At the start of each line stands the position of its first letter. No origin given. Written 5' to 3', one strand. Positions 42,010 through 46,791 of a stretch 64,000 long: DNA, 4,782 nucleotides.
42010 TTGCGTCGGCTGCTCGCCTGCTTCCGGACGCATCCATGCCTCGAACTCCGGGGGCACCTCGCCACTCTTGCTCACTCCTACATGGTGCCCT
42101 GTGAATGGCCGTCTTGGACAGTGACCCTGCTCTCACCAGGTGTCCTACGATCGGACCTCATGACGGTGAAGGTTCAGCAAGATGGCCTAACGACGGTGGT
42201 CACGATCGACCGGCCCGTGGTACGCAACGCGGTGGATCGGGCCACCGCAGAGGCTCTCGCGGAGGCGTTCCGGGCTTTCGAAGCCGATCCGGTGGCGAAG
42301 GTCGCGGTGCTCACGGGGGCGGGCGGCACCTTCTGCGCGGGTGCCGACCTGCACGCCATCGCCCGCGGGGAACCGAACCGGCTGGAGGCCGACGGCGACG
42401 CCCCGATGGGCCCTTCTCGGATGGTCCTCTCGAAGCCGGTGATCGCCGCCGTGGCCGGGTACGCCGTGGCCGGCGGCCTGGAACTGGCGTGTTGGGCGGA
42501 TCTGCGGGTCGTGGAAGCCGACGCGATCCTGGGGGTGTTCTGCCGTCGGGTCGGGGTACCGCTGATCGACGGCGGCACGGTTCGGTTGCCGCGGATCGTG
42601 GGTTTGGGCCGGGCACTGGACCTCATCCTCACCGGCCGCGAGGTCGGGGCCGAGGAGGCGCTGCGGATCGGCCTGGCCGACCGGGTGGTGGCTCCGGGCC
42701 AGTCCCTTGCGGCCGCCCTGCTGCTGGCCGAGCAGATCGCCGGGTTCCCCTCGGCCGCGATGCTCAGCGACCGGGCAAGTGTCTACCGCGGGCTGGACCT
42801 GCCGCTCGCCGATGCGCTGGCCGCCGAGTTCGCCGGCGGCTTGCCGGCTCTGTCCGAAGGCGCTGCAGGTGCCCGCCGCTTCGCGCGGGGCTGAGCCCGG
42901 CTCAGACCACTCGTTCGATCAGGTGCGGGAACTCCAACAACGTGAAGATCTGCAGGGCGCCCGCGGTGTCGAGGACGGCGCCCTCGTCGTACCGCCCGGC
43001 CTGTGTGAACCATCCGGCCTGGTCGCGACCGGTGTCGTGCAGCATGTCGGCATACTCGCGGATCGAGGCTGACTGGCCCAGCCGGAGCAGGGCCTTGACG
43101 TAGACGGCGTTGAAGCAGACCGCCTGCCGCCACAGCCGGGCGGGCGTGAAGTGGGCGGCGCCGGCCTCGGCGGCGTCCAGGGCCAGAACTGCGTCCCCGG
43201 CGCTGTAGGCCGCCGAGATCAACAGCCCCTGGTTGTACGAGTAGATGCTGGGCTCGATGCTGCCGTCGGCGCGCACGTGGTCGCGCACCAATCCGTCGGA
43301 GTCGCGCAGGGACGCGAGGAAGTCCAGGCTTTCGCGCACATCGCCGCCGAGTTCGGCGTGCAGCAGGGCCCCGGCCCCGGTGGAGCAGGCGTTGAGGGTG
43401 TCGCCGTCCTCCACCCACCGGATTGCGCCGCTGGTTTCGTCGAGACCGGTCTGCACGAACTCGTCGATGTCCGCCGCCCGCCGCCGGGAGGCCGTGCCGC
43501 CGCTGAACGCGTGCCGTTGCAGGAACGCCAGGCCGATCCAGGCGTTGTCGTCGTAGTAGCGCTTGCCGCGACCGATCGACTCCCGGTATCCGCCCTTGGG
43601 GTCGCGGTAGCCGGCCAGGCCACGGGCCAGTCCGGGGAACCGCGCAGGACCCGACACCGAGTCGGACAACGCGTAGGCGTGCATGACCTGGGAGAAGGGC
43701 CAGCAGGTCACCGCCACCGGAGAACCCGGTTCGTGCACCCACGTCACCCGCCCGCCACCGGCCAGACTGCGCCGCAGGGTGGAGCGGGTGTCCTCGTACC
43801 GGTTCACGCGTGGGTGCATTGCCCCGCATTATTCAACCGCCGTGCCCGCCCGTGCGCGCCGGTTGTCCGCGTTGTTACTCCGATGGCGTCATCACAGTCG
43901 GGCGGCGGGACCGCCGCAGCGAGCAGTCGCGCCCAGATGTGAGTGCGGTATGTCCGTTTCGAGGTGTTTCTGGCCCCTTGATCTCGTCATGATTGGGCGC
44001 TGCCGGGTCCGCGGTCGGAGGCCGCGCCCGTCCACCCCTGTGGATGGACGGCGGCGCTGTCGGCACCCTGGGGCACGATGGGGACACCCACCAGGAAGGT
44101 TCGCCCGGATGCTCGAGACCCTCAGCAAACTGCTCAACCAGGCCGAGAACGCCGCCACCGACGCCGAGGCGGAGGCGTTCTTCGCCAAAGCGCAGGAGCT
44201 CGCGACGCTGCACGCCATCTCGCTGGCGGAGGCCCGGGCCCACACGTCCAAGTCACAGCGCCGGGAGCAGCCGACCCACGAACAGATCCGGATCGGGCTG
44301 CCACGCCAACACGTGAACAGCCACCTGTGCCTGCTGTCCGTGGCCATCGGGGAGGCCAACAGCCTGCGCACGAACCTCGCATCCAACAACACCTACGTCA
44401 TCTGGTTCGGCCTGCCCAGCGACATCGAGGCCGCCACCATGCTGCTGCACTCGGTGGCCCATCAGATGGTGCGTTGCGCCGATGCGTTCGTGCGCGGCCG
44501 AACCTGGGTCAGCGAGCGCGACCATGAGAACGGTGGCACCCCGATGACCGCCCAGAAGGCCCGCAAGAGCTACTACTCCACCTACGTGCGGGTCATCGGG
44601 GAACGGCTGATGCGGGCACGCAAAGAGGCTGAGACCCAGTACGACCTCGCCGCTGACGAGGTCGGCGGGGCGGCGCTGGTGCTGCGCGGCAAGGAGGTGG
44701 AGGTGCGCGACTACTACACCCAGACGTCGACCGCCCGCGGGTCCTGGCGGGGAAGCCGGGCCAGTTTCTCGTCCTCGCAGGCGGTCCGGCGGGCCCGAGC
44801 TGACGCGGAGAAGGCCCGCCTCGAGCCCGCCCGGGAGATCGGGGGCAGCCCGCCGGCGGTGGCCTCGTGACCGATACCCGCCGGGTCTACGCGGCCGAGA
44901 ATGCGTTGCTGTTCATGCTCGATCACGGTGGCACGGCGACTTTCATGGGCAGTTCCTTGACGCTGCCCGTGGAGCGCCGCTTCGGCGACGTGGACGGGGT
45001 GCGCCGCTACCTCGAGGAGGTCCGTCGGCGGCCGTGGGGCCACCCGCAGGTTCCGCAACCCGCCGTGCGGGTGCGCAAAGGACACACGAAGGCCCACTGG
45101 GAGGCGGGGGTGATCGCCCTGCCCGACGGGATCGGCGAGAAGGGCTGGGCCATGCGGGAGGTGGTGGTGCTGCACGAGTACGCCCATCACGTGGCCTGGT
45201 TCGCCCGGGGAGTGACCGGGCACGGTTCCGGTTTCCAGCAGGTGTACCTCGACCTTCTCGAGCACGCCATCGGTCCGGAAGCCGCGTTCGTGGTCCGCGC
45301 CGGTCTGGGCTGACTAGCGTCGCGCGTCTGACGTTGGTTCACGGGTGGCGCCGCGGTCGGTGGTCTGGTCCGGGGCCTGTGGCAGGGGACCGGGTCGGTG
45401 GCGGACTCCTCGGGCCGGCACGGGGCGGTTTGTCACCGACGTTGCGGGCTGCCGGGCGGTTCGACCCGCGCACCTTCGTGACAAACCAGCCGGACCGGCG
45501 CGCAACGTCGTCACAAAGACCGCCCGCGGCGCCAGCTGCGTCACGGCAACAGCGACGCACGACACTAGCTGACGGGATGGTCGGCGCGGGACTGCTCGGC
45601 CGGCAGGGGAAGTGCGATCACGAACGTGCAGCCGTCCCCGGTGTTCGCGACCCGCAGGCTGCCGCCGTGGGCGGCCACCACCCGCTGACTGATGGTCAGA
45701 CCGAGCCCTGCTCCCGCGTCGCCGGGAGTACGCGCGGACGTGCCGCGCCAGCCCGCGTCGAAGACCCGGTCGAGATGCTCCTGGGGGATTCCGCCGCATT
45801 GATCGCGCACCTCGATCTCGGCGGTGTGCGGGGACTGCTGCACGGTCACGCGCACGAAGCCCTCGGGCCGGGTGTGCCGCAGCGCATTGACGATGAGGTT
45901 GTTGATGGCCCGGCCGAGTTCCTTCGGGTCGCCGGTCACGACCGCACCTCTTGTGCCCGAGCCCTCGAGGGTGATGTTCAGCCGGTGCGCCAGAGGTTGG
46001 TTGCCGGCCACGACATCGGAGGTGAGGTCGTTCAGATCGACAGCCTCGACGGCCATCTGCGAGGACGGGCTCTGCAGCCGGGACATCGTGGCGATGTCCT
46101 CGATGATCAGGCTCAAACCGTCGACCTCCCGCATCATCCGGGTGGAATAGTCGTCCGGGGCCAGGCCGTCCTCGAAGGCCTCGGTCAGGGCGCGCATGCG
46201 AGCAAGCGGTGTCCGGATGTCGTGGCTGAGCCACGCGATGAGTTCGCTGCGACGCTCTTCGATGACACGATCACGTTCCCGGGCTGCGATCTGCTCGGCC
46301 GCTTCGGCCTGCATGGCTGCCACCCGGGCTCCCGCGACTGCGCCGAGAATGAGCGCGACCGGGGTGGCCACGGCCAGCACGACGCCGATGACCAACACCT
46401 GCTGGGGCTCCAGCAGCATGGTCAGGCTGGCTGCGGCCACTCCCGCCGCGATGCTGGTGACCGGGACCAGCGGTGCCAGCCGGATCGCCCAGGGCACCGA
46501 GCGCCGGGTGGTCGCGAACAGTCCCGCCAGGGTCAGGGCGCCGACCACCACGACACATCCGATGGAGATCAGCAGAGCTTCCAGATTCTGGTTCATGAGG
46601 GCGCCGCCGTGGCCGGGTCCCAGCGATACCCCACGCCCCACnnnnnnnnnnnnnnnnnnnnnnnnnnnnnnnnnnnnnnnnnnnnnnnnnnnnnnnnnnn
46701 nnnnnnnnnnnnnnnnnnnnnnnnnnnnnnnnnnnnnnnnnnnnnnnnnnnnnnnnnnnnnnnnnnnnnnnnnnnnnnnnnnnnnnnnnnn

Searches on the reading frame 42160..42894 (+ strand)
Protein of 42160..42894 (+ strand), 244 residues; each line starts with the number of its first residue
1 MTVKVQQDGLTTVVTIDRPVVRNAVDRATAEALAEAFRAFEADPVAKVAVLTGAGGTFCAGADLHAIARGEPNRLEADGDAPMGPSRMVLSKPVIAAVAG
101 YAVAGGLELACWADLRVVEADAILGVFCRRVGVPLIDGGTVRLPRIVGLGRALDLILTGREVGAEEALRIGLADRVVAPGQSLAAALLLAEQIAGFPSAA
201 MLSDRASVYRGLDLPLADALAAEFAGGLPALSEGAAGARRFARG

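Call 93: search_protein_families(library=pfam, proteins=[window:42160-42894:+])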
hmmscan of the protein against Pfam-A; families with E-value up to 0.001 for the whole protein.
window:42160-42894:+ (244 aa): 2 families
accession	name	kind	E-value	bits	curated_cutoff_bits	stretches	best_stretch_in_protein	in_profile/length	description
PF00378.25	ECH_1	-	3.7e-39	135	27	1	12-223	7-220/251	Enoyl-CoA hydratase/isomerase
PF16113.10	ECH_2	-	1.9e-17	64.2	27.2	1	12-181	2-176/335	Enoyl-CoA hydratase/isomerase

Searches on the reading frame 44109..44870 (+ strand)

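Call 93: search_protein_families(library=pfam, proteins=[window:44109-44870:+])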
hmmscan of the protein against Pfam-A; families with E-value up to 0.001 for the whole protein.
window:44109-44870:+ (253 aa): 2 families
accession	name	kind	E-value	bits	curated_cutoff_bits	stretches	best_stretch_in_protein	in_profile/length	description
PF10979.13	DUF2786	-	1.1e-09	38.5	23.9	1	1-38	2-39/40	Protein of unknown function (DUF2786)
PF23771.1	DUF7168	-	1.2e-08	35.2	25.5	1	70-182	21-123/140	Domain of unknown function (DUF7168)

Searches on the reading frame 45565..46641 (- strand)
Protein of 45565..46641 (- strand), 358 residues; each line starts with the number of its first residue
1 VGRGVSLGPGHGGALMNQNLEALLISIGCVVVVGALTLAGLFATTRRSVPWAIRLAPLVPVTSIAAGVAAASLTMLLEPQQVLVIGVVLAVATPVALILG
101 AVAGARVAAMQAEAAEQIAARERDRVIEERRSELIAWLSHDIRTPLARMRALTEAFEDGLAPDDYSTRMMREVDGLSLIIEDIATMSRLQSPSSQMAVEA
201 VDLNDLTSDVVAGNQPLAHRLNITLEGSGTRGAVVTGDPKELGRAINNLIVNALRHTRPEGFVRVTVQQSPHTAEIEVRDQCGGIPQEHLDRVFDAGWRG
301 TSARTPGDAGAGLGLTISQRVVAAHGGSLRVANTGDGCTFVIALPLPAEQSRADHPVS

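Call 94: search_protein_families(library=pfam, proteins=[window:45565-46641:-])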
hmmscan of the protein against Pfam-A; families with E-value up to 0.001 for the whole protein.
window:45565-46641:- (358 aa): 2 families
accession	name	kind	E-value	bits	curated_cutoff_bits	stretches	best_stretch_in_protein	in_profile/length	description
PF02518.31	HATPase_c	-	8.3e-24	84.6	26.4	1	237-347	1-110/111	Histidine kinase-, DNA gyrase B-, and HSP90-like ATPase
PF00512.31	HisKA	-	3.2e-11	43.5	26.9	1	131-191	2-65/66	His Kinase A (phospho-acceptor) domain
